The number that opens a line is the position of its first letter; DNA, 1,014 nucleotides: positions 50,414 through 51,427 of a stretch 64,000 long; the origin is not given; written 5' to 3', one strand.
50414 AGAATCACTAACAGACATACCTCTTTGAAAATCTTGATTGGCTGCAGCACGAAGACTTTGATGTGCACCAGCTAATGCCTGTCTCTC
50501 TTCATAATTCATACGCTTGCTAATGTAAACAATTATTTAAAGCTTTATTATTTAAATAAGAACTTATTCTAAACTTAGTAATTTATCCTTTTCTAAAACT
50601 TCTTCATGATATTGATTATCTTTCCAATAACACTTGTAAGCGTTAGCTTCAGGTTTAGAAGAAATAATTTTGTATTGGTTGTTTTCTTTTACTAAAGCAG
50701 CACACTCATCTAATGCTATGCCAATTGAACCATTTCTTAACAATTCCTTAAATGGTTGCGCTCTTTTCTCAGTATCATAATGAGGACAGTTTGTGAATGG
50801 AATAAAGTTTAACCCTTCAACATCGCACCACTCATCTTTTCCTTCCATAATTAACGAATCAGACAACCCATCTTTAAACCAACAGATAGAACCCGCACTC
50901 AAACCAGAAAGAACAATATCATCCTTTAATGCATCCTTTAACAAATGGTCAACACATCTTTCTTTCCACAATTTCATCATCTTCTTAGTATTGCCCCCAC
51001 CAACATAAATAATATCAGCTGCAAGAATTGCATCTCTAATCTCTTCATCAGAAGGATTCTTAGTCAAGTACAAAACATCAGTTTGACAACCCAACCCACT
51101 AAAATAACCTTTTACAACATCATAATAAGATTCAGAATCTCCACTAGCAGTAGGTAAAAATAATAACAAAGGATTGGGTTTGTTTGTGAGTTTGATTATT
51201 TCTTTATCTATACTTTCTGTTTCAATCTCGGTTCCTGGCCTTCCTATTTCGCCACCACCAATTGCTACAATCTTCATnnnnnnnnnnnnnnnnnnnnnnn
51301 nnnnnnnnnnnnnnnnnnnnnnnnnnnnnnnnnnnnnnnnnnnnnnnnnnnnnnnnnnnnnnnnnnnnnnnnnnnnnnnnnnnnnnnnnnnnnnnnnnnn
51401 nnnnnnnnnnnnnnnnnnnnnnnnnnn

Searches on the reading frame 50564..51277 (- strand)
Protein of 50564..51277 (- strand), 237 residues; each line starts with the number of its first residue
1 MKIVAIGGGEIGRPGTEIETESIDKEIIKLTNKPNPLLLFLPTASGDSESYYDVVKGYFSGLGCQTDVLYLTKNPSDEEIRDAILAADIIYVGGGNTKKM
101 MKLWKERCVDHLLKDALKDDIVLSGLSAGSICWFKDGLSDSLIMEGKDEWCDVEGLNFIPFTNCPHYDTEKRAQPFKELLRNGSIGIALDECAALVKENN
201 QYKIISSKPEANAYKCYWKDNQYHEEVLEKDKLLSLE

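Call 58: search_protein_families(library=pfam, proteins=[window:50564-51277:-], max_evalue=0.001)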
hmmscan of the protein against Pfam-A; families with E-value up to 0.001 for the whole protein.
window:50564-51277:- (237 aa): 1 family
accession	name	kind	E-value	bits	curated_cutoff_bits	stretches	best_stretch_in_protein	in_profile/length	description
PF03575.23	Peptidase_S51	-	1e-45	156.4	23.9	1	5-204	3-205/206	Peptidase family S51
